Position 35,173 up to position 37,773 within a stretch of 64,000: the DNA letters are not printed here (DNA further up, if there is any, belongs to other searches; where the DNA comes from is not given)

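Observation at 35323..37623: Radical SAM/SPASM-like enzyme fused to a sulfotransferase-like domain and a duplicated C-terminal module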

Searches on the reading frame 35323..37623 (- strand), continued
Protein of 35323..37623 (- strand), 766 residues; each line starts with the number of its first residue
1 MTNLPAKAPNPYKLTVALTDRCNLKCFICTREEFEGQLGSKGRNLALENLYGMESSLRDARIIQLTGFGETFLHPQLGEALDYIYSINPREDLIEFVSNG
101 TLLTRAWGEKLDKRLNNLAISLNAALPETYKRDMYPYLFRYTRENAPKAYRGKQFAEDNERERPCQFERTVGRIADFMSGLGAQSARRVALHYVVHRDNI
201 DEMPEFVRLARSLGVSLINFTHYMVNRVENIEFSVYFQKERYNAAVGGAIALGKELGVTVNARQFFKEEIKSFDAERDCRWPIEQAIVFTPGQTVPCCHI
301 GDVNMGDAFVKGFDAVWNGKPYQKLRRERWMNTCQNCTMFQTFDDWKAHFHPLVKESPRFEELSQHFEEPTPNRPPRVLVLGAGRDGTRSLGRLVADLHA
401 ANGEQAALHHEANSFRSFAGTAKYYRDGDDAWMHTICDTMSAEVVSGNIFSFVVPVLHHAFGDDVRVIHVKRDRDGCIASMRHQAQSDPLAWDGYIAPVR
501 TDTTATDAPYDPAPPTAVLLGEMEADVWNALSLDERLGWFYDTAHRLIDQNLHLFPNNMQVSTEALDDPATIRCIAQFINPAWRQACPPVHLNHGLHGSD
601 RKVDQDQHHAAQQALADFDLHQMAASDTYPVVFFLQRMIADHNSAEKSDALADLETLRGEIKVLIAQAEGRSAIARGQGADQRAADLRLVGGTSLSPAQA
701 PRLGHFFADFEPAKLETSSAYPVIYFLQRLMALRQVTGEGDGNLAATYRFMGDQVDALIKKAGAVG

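Call 52: find_encoding_contigs(protein=P0036, flank=10000, max_places=1)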
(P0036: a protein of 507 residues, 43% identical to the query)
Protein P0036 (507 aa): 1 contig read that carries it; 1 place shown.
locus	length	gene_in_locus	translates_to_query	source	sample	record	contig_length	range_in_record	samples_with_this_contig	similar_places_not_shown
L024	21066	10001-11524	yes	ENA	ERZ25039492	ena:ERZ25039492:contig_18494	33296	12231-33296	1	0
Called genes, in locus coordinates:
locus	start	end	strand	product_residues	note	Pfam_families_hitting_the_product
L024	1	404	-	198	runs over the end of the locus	PF00483:NTP_transferase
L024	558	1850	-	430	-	PF00294:PfkB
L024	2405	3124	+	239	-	PF00535:Glycos_transf_2, PF13641:Glyco_tranf_2_3, PF10111:Glyco_tranf_2_2 (faint)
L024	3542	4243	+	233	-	PF01061:ABC2_membrane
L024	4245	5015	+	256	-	PF00005:ABC_tran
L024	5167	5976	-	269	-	-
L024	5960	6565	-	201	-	-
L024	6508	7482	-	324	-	-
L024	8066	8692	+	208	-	PF13489:Methyltransf_23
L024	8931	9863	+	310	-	PF13489:Methyltransf_23 (weak)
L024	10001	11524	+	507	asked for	PF04055:Radical_SAM, PF13186:SPASM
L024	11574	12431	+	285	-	-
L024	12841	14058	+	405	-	PF05711:TylF, PF13578:Methyltransf_24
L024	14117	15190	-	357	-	PF13489:Methyltransf_23 (weak), PF08241:Methyltransf_11, PF08242:Methyltransf_12, PF13649:Methyltransf_25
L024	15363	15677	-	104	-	-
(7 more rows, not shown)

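Call 82: search_protein_families(library=pfam, proteins=[L020:7095-7874:+, L020:10613-12040:+, L020:12460-13458:-, L020:16502-17347:-, L020:17332-18243:-, L018:2394-3716:+, L018:3701-4756:+, L019:10170-12563:-, L019:2375-3787:-, L019:1252-2361:-], max_evalue=0.0001)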
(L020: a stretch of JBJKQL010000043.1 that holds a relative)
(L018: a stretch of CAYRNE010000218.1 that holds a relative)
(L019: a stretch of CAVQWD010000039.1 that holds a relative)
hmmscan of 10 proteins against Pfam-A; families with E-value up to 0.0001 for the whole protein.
L020:7095-7874:+ (259 aa): 3 families
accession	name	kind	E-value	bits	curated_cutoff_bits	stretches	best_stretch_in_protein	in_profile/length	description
PF00132.30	Hexapep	-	3.3e-13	49.1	27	1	148-182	2-36/36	Bacterial transferase hexapeptide (six repeats)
PF14602.12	Hexapep_2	-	2.8e-08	33.8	27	1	148-181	2-33/34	Hexapeptide repeat of succinyl-transferase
PF25084.1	LbH_EIF2B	-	2.5e-05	24.7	54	0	72-120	5-53/105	EIF2B subunit epsilon LbH domain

L020:10613-12040:+ (475 aa): 2 families
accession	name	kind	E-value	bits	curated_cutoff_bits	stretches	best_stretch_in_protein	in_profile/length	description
PF04055.27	Radical_SAM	-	7.4e-11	42.9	29.5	1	243-374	6-139/166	Radical SAM superfamily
PF13186.11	SPASM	-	1.9e-06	28.5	21.5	1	145-205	1-64/67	Iron-sulfur cluster-binding domain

L020:12460-13458:- (332 aa): 0 families

L020:16502-17347:- (281 aa): 1 family
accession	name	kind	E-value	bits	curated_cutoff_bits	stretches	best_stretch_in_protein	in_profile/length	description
PF02775.26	TPP_enzyme_C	-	5e-29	101.5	21.9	1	59-206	2-151/151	Thiamine pyrophosphate enzyme, C-terminal TPP binding domain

L020:17332-18243:- (303 aa): 3 families
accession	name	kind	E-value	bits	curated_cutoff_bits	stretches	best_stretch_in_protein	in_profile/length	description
PF01855.24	POR_N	-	1.1e-30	107.5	27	1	1-175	64-229/231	Pyruvate flavodoxin/ferredoxin oxidoreductase, thiamine diP-bdg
PF17147.9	PFOR_II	-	3.7e-07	30.9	27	1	199-266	2-73/102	Pyruvate:ferredoxin oxidoreductase core domain II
PF02780.25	Transketolase_C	-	2.3e-06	27.9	25.9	1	197-258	9-70/124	Transketolase, C-terminal domain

L018:2394-3716:+ (440 aa): 0 families

L018:3701-4756:+ (351 aa): 8 families
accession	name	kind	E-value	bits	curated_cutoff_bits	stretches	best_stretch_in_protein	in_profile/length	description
PF16363.11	GDP_Man_Dehyd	-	1.5e-79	268.3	27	1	4-321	1-332/332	GDP-mannose 4,6 dehydratase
PF01370.27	Epimerase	-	1.5e-68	231.3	20.9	1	3-245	1-237/240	NAD dependent epimerase/dehydratase family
PF04321.23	RmlD_sub_bind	-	2.8e-19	69.7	27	1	1-173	1-142/287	RmlD substrate binding domain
PF01073.25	3Beta_HSD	-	3.9e-14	52.8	22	1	4-226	1-219/280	3-beta hydroxysteroid dehydrogenase/isomerase family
PF02719.21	Polysacc_synt_2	-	2.2e-11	44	20.2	1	3-113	1-118/293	Polysaccharide biosynthesis protein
PF07993.18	NAD_binding_4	-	1.5e-10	41.1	20.1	1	74-183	90-204/258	Male sterility protein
PF00106.31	adh_short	-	1.7e-08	34.6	26.6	1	3-175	3-168/195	short chain dehydrogenase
PF13460.12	NAD_binding_10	-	2.1e-05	24.9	27.2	1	7-103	1-78/184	NAD(P)H-binding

L019:10170-12563:- (797 aa): 0 families

L019:2375-3787:- (470 aa): 1 family
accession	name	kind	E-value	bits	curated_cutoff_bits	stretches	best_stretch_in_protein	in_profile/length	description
PF03401.19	TctC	-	1.1e-59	202.7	27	1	195-467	2-274/274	Tripartite tricarboxylate transporter family receptor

L019:1252-2361:- (369 aa): 1 family
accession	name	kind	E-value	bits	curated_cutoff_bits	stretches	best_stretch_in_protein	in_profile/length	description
PF02423.21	OCD_Mu_crystall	-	1.3e-28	100.3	24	1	109-336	88-297/314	Ornithine cyclodeaminase/mu-crystallin family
